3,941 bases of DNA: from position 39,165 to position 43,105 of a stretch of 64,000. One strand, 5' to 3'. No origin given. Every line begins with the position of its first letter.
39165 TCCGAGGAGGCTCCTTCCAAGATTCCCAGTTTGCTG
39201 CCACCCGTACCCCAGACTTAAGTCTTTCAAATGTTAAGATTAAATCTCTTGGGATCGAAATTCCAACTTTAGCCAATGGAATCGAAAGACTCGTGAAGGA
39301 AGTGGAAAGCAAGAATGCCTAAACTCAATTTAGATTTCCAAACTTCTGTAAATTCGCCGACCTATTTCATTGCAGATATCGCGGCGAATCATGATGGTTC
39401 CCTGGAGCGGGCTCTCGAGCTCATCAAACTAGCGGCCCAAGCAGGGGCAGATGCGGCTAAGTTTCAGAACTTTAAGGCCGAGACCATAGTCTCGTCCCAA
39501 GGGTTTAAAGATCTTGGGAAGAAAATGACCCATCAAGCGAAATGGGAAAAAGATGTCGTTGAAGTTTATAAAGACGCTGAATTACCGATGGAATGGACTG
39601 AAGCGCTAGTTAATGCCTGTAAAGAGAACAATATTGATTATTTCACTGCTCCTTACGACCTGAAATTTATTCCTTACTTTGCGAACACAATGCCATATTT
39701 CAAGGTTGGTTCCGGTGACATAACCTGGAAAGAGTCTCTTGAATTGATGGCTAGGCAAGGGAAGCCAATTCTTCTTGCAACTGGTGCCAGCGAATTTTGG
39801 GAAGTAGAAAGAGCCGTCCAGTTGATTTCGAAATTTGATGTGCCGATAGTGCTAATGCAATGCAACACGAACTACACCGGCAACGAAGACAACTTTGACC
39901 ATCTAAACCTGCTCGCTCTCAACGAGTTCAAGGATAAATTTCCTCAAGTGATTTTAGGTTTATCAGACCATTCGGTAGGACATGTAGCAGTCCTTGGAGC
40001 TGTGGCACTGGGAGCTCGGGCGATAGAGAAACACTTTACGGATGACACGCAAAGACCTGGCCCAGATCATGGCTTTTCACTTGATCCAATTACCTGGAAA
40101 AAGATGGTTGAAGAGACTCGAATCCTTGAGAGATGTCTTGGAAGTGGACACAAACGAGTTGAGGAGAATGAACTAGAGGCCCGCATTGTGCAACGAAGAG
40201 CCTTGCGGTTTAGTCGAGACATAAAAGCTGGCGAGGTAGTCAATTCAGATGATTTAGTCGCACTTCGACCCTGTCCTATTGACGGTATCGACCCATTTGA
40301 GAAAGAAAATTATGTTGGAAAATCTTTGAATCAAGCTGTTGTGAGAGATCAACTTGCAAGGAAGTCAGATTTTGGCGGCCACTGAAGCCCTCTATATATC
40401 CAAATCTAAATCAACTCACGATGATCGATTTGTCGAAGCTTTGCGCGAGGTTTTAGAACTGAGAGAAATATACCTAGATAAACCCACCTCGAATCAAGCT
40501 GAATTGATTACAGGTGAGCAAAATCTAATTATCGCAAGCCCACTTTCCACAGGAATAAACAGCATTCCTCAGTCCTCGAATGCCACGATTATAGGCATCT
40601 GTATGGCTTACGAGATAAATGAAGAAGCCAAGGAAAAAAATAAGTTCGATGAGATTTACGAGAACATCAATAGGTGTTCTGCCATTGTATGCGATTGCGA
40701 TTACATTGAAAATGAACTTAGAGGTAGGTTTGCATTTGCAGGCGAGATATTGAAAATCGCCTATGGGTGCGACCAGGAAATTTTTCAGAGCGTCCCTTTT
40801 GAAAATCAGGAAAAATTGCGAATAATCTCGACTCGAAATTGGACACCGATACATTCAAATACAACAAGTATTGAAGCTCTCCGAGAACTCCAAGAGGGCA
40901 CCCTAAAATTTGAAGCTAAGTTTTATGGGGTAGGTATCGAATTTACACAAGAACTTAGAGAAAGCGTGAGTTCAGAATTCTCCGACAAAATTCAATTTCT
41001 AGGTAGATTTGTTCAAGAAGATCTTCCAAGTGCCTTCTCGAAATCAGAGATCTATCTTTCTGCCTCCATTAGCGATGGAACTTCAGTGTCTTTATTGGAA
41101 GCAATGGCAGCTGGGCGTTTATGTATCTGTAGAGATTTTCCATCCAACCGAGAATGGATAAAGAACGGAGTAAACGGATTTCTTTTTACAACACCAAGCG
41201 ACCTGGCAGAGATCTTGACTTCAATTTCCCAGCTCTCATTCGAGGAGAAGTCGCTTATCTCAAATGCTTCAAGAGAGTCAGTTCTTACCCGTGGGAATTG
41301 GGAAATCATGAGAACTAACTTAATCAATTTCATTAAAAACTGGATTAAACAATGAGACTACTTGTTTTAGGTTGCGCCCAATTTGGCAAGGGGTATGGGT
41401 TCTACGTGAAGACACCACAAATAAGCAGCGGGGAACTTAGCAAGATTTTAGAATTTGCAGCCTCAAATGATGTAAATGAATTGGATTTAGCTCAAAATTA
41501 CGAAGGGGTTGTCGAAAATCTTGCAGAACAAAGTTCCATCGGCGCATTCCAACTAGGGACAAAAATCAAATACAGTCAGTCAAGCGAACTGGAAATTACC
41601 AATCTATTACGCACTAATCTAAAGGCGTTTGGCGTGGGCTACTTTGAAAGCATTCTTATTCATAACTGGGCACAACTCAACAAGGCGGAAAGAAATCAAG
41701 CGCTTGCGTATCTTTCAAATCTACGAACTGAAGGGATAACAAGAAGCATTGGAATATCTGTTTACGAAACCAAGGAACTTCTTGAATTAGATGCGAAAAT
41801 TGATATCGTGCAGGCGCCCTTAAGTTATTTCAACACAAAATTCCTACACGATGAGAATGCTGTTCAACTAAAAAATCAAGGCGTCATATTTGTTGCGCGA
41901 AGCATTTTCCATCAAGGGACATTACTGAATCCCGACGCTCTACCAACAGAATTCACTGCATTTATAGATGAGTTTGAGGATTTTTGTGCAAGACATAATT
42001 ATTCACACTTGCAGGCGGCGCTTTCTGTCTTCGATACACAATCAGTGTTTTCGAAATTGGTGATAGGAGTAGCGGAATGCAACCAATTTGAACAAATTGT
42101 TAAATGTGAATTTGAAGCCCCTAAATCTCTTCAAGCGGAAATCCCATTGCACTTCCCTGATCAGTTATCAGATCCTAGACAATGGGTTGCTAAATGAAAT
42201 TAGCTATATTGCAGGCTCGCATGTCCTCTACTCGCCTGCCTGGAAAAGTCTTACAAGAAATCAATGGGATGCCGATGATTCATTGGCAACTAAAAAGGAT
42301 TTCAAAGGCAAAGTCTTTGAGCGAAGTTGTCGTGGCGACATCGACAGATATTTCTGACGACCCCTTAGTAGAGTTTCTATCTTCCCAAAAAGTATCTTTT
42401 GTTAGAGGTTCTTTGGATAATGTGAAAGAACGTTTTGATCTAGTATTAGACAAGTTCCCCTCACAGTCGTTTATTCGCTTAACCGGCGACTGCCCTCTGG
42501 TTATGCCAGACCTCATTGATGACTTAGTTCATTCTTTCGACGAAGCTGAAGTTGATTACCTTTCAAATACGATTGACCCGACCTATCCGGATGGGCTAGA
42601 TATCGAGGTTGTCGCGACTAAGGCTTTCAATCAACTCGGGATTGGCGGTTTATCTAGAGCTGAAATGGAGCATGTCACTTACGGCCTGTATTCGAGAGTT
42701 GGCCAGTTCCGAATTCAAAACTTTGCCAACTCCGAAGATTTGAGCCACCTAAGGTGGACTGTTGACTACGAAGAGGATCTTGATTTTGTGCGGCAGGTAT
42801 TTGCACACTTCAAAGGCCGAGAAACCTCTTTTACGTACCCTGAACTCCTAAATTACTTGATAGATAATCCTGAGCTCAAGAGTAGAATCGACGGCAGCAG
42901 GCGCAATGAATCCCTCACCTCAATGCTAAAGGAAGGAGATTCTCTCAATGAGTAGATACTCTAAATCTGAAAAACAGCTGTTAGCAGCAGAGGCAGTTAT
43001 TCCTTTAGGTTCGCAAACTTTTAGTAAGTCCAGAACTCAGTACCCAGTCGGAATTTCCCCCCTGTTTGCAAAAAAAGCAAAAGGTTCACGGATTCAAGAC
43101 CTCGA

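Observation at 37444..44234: Non-canonical nonulosonic-acid pathway: PseB and NeuB, but a 4-ketoreductase instead of PseC/PseH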

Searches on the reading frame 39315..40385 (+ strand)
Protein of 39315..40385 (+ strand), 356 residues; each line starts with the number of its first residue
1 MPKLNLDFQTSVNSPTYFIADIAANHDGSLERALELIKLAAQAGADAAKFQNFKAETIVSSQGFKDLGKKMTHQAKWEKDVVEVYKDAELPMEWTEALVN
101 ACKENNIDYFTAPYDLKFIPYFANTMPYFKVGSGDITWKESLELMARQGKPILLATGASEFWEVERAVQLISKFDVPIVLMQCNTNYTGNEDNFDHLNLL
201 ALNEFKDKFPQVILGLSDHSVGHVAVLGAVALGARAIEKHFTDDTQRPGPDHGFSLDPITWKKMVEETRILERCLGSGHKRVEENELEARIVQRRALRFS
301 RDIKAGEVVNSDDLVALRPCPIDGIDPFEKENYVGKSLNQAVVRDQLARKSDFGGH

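Call 3: search_protein_families(library=pfam, proteins=[window:39315-40385:+])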
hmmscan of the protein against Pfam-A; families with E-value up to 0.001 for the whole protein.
window:39315-40385:+ (356 aa): 1 family
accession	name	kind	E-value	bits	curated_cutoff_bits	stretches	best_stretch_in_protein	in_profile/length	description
PF03102.20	NeuB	-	4.2e-66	223.3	22.1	1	36-280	1-241/241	NeuB family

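Call 4: search_protein_families(library=ncbifam, proteins=[window:39315-40385:+])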
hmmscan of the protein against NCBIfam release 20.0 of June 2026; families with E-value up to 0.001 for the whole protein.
window:39315-40385:+ (356 aa): 2 families
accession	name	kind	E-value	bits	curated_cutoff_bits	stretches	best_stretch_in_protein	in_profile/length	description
TIGR03569.1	NeuB_NnaB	equivalog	1.3e-78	264.3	399.65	1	16-346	1-327/329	N-acetylneuraminate synthase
TIGR03586.1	PseI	equivalog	2.3e-67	227.5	340.25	1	16-344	2-323/327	pseudaminic acid synthase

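Call 13: search_solved_structures(query=window:39315-40385:+, max_evalue=0.001)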
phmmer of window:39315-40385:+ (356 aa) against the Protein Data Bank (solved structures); distinct sequences matched with E-value up to 0.001: 8.
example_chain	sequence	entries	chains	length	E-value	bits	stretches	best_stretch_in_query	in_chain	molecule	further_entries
8h2c_A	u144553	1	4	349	1.4e-43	152.6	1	13-352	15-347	Pseudaminic acid synthase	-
1vli_A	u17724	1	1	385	6.4e-40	140.6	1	13-320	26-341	Spore coat polysaccharide biosynthesis protein spsE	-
1xuu_A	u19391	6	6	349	2.8e-39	138.5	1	13-323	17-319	polysialic acid capsule biosynthesis protein SiaC | N-acetylneuraminate synthase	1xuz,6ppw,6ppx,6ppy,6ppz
4ipj_A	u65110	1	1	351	6.7e-39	137.3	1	13-323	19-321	Polysialic acid capsule biosynthesis protein SiaC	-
4ipi_A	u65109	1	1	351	1.3e-38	136.3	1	13-320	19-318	Polysialic acid capsule biosynthesis protein SiaC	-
2wqp_A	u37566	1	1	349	2.7e-38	135.3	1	13-323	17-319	POLYSIALIC ACID CAPSULE BIOSYNTHESIS PROTEIN SIAC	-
6ncs_A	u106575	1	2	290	3.7e-29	105.2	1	11-298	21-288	N-acetylneuraminic acid (Sialic acid) synthetase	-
3g8r_A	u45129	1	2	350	5.3e-16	62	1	16-334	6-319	Probable spore coat polysaccharide biosynthesis protein E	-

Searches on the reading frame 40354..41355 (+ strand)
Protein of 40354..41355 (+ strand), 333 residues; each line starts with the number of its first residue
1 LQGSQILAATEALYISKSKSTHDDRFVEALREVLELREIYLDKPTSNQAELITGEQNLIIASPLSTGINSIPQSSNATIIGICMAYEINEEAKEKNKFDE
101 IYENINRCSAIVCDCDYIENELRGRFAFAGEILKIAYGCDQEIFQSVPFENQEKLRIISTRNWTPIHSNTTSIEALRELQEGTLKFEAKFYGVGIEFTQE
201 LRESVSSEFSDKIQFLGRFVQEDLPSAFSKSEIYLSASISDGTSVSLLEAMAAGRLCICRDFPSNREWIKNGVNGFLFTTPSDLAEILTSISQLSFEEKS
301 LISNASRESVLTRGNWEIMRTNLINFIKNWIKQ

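Call 3: search_protein_families(library=pfam, proteins=[window:40354-41355:+])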
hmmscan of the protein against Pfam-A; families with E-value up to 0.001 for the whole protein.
window:40354-41355:+ (333 aa): 4 families
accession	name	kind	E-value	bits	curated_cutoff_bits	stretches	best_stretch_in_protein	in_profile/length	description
PF00534.26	Glycos_transf_1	-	1e-17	64.7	26.4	1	151-305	12-169/172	Glycosyl transferases group 1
PF13692.12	Glyco_trans_1_4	-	1.1e-17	65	27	1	173-289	21-137/142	Glycosyl transferases group 1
PF13524.12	Glyco_trans_1_2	-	4.8e-06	27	25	1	187-315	16-134/144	Glycosyl transferase-like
PF22772.2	WsaF_C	-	0.00088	19.6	27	0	171-271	18-113/133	WsaF, C-terminal domain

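Call 4: search_protein_families(library=ncbifam, proteins=[window:40354-41355:+])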
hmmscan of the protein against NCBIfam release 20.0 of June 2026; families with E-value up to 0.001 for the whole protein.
window:40354-41355:+ (333 aa): 16 families
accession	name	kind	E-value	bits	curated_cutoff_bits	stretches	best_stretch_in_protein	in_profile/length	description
NF038229.1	Glyco4_Geo_Pelo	equivalog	1.4e-15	57.2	400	1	88-292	91-299/338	GPMC system family 4 glycosyltransferase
NF047880.1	glyco_SdgA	exception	1.6e-14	53.4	800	1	78-311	240-469/488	serine-aspartate repeat adhesin O-glycosyltransferase SdgA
NF041876.1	EPS_EpsE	equivalog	1.7e-14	53.9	400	1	146-313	206-379/389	exopolysaccharide biosynthesis GT4 family glycosyltransferase EpsE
NF047881.1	glyco_SdgB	exception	2.3e-13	49.7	800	1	90-314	257-478/496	serine-aspartate repeat adhesin O-glycosyltransferase SdgB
TIGR04063.1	stp3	hypoth_equivalog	4e-09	35.8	442.05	1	171-318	230-383/397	TIGR04063 family PEP-CTERM/XrtA system glycosyltransferase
NF053513.1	Gtran_IagA_BgsA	equivalog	1.4e-08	34.2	460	1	198-299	203-304/333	LTA glycolipid anchor biosynthesis glycosyltransferase, IagA/BgsA family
NF046071.1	B1-4RhmsylTfaseCps2T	equivalog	3e-08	32.9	500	1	196-318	253-375/384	beta 1-4 rhamnosyltransferase Cps2T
TIGR03088.1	stp2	hypoth_equivalog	1.2e-07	31.2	409.05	1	145-302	185-342/374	TIGR03088 family PEP-CTERM/XrtA system glycosyltransferase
TIGR03999.1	thiol_BshA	equivalog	1.6e-07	30.6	273.7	1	149-295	195-336/375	N-acetyl-alpha-D-glucosaminyl L-malate synthase BshA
TIGR02918.1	TIGR02918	equivalog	4.2e-07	29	574.6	1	188-282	353-445/500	accessory Sec system glycosyltransferase GtfA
NF049988.1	MGlcDAGSynMgs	equivalog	1.8e-05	24.3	400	1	208-311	267-369/398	alpha-monoglucosyldiacylglycerol synthase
NF007396.0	PRK09922.1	equivalog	2.7e-05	23.2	385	1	178-301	205-330/361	lipopolysaccharide 1,6-galactosyltransferase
TIGR04047.1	MSMEG_0565_glyc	hypoth_equivalog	4e-05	22.9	259.85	1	197-317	245-361/373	MSMEG_0565 family glycosyltransferase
TIGR04005.1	wcaL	equivalog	5.8e-05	22.1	537.6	1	137-325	204-401/406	colanic acid biosynthesis glycosyltransferase WcaL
NF041010.1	glycosy_Agl16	equivalog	0.00022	20.2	575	1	132-299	158-323/352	glycosylation protein Agl16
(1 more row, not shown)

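Call 78: search_protein_representatives(protein=window:40375-41355:+)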
Query: 326 residues. Proteins with E-value up to 0.001 (for the whole library): 12070; up to 1e-10: 1439; up to 1e-30: 46. The best 150 are listed.
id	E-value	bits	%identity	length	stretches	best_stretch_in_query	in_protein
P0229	2.1e-129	447.5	62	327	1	2-326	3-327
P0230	2.8e-85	302.6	45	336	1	6-322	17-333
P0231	1.3e-79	283.9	47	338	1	6-322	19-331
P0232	2.2e-62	227.4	39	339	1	5-318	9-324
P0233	6.9e-56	206.1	38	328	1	5-325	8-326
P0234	1.5e-53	198.4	35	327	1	4-320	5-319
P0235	6.4e-53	196.3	37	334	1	5-320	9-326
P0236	1.3e-52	195.3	37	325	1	6-314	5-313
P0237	1.8e-51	191.5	36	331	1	5-321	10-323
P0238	4.2e-51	190.4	36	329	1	4-324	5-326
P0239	8.9e-51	189.3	37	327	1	4-315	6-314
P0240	1.4e-50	188.7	39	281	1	5-272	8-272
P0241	5.0e-50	186.8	34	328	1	4-318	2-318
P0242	4.7e-49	183.6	35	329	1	5-324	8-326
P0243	1.4e-48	182.0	37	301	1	41-318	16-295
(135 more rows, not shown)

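Call 88: predict_structure(alignment_id=A4)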
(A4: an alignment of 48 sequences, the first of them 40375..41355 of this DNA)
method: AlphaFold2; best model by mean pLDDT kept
length: 326 residues; sequences in the alignment: 48
mean_pLDDT: 95.5   pTM: 0.92
mean pLDDT of the five models: 95.5, 95.2, 95.0, 94.0, 93.5
residues with pLDDT >= 90: 299; 70-90: 26; 50-70: 1; < 50: 0
segments of 3 or more residues with pLDDT < 50: none
pLDDT, mean of each block of 10 residues (from residue 1): 90 95 96 89 81 97 94 97 97 98 98 98 97 92 96 97 98 93 97 96 95 93 98 94 98 98 98 98 98 98 95 97 94
secondary structure, 60 per line:
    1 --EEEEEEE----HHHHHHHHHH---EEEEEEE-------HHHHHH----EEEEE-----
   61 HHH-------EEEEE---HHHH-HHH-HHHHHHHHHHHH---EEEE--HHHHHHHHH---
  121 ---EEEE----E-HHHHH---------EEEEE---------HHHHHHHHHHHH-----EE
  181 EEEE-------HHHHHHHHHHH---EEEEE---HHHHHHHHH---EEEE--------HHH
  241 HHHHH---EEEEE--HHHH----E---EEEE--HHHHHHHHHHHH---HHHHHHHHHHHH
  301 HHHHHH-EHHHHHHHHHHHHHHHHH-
elements in order: E3-9 H14-23 E27-33 H41-46 E51-55 E71-75 H79-82 H88-99 E103-106 H109-117 E124-127 H134-138 E148-152 H162-173 E179-184 H192-202 E206-210 H214-222 E226-229 H238-245 E249-253 H256-259 E268-271 H274-285 H289-306 H309-325

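Call 91: fold_search(model_id=the predicted structure, library=pdb)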
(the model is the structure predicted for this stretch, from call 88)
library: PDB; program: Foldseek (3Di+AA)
matches with E <= 10: 1467; with E <= 0.001: 435
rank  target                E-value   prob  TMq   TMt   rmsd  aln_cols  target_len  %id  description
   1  3mbo_D                8.1e-15  1.00  0.77  0.69   4.4       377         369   14  Crystal Structure of the Glycosyltransferase BaBshA bound with UDP and L-malate (released 2010-09-29)
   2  3mbo_E                1.4e-14  1.00  0.79  0.70   4.6       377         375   15  Crystal Structure of the Glycosyltransferase BaBshA bound with UDP and L-malate (released 2010-09-29)
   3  6n1x                  2.0e-14  1.00  0.81  0.71   4.7       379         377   14  BshA from Staphylococcus aureus complexed with UDP and N-acetylglucosamine (released 2019-08-21)
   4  2jjm_A                5.5e-14  1.00  0.78  0.71   4.4       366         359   15  Crystal Structure of a family GT4 glycosyltransferase from Bacillus anthracis ORF BA1558. (released 2008-08-05)
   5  5d00_A                5.5e-14  1.00  0.79  0.72   5.0       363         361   15  Crystal structure of BshA from B. subtilis complexed with N-acetylglucosaminyl-malate and UMP (released 2016-09-07)
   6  7ec1_A                6.5e-14  1.00  0.69  0.46   3.9       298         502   20  Crystal structure of SdgB (ligand-free form) (released 2021-03-24)
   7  3mbo_C                6.8e-14  1.00  0.74  0.66   5.4       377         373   16  Crystal Structure of the Glycosyltransferase BaBshA bound with UDP and L-malate (released 2010-09-29)
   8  7vfo_B                9.1e-14  1.00  0.70  0.48   3.5       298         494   20  Crystal structure of SdgB (Phosphate-binding form) (released 2021-11-24)
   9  7vfo_A                9.1e-14  1.00  0.70  0.48   4.0       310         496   20  Crystal structure of SdgB (Phosphate-binding form) (released 2021-11-24)
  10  3mbo_A                1.1e-13  1.00  0.81  0.72   4.0       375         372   14  Crystal Structure of the Glycosyltransferase BaBshA bound with UDP and L-malate (released 2010-09-29)
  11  7mi0                  1.1e-13  1.00  0.77  0.67   4.9       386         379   16  Crystal Structure of Glycosyltransferase from Rickettsia africae ESF-5 (released 2021-04-28)
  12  6d9t                  1.5e-13  1.00  0.79  0.69   5.0       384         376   14  BshA from Staphylococcus aureus complexed with UDP (released 2019-05-08)
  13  7ec1_B                1.5e-13  1.00  0.70  0.47   3.7       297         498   20  Crystal structure of SdgB (ligand-free form) (released 2021-03-24)
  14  3c48_A                1.5e-13  1.00  0.53  0.45  11.8       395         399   11  Structure of the retaining glycosyltransferase MshA: The first step in mycothiol biosynthesis. Organism: Corynebacteri (released 2008-03-25)
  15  6tvp_A                2.1e-13  1.00  0.73  0.63   5.4       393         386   10  Structure of Mycobacterium smegmatis alpha-maltose-1-phosphate synthase GlgM (released 2020-04-22)
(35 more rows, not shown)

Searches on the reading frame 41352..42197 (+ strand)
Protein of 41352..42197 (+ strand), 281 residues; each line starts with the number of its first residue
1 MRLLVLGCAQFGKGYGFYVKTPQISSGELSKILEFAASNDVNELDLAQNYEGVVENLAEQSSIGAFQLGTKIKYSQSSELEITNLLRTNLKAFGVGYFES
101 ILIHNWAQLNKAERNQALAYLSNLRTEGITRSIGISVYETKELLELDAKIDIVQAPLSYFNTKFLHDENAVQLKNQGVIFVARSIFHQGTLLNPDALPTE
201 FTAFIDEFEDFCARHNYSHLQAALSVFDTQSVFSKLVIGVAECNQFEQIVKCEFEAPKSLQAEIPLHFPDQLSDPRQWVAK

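Call 3: search_protein_families(library=pfam, proteins=[window:41352-42197:+])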
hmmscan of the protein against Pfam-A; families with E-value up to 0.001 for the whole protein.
window:41352-42197:+ (281 aa): 1 family
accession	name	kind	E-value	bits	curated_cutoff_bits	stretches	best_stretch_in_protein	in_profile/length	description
PF00248.27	Aldo_ket_red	-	1.2e-15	57.9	24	1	4-251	2-272/291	Aldo/keto reductase family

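Call 4: search_protein_families(library=ncbifam, proteins=[window:41352-42197:+])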
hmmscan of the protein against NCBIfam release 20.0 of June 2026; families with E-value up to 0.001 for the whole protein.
window:41352-42197:+ (281 aa): 4 families
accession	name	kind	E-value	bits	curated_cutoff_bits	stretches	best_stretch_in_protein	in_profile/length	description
NF011432.0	PRK14863.1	equivalog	2.4e-13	50.3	244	1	4-279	8-291/292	bifunctional regulator KidO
NF008377.0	PRK11172.1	equivalog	2e-05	24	327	1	44-142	33-135/267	2,5-didehydrogluconate reductase DkgB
NF049922.1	MethglyxlRedYdjG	equivalog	0.00017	20.7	550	0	70-191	102-225/326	NADH-dependent methylglyoxal reductase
NF008598.0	PRK11565.1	equivalog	0.00036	19.7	425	1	47-147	51-149/275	2,5-didehydrogluconate reductase DkgA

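Call 70: search_solved_structures(query=window:41352-42197:+, max_evalue=0.001, show_alignments=2)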
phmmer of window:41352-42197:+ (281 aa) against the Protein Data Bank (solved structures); distinct sequences matched with E-value up to 0.001: 0.

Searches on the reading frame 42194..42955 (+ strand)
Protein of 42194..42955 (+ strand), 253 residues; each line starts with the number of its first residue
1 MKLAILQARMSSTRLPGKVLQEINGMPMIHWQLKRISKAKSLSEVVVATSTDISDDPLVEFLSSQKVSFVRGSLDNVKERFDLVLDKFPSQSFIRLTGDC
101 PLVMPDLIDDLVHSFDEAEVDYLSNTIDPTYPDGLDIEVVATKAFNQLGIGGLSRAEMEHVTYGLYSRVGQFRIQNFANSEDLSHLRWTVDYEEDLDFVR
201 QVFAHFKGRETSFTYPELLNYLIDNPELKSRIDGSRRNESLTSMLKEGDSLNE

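Call 3: search_protein_families(library=pfam, proteins=[window:42194-42955:+])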
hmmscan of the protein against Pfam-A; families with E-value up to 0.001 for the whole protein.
window:42194-42955:+ (253 aa): 2 families
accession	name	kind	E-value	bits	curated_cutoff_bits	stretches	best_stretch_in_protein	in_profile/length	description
PF02348.25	CTP_transf_3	-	6.2e-28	98.5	22.6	1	4-130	2-129/217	Cytidylyltransferase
PF12804.13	NTP_transf_3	-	1e-06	29.4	27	1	17-121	15-117/160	MobA-like NTP transferase domain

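Call 4: search_protein_families(library=ncbifam, proteins=[window:42194-42955:+])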
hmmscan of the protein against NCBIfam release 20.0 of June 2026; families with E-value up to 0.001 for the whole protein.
window:42194-42955:+ (253 aa): 10 families
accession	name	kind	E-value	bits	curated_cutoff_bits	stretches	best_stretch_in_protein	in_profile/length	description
NF009905.0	PRK13368.1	subfamily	4.5e-18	65.5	255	1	4-123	5-122/243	3-deoxy-manno-octulosonate cytidylyltransferase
NF003952.0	PRK05450.1-5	subfamily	7.7e-18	64.5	193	1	3-120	4-124/250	3-deoxy-manno-octulosonate cytidylyltransferase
NF003950.0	PRK05450.1-3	subfamily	6.3e-15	55.2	234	1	3-119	4-121/248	3-deoxy-manno-octulosonate cytidylyltransferase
NF003948.0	PRK05450.1-1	equivalog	1.6e-13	50.4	281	1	3-122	7-127/248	3-deoxy-manno-octulosonate cytidylyltransferase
TIGR00466.1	kdsB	equivalog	4.6e-10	39.3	155.2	1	4-125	5-126/241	3-deoxy-manno-octulosonate cytidylyltransferase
TIGR03584.1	PseF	equivalog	4.4e-05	23.2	205.7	1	3-50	1-48/222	pseudaminic acid cytidylyltransferase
NF001457.0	PRK00317.1-3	equivalog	5.4e-05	22.8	164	1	17-123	18-122/200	molybdenum cofactor guanylyltransferase MobA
TIGR01173.1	glmU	equivalog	0.00014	20.8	366.85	1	8-127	12-129/452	bifunctional UDP-N-acetylglucosamine diphosphorylase/glucosamine-1-phosphate N-acetyltransferase GlmU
TIGR00454.1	TIGR00454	hypoth_equivalog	0.00023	21.1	174.7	1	13-125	12-124/183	TIGR00454 family protein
TIGR04321.1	spiroSPASM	subfamily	0.00042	19.1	250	1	25-227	21-224/510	spiro-SPASM protein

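Call 12: search_solved_structures(query=window:42194-42955:+, max_evalue=0.001)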
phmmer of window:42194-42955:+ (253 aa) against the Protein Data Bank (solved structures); distinct sequences matched with E-value up to 0.001: 12.
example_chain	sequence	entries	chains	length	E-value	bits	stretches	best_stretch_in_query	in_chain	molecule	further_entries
6oew_A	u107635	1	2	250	1.7e-27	100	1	5-228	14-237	Cytidylyltransferase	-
8ees_A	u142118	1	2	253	1.7e-08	37.8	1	3-113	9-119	3-deoxy-manno-octulosonate cytidylyltransferase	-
1gq9_A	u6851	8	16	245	4.8e-08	36.3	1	4-114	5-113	3-DEOXY-MANNO-OCTULOSONATE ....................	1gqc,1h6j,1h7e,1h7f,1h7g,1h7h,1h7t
4xwi_A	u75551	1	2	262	4.6e-07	33.1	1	5-114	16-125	3-deoxy-manno-octulosonate cytidylyltransferase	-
1vh1_A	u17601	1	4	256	1e-06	32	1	4-120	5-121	3-deoxy-manno-octulosonate cytidylyltransferase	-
3tqd_A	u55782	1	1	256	1.1e-06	31.9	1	4-119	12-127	3-deoxy-manno-octulosonate cytidylyltransferase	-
3k8d_A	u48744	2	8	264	1.1e-06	31.8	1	4-120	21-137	3-deoxy-manno-octulosonate cytidylyltransferase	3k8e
1vh3_A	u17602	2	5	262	2.1e-06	30.9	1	4-118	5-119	3-deoxy-manno-octulosonate cytidylyltransferase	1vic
3duv_A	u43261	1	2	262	2.1e-06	30.9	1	4-118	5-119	3-deoxy-manno-octulosonate cytidylyltransferase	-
3oam_A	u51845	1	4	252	2.3e-06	30.8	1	5-112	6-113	3-deoxy-manno-octulosonate cytidylyltransferase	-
3jtj_A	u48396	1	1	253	3e-06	30.4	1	3-111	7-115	3-deoxy-manno-octulosonate cytidylyltransferase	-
4fcu_A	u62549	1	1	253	0.00099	22.2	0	1-110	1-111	3-deoxy-manno-octulosonate cytidylyltransferase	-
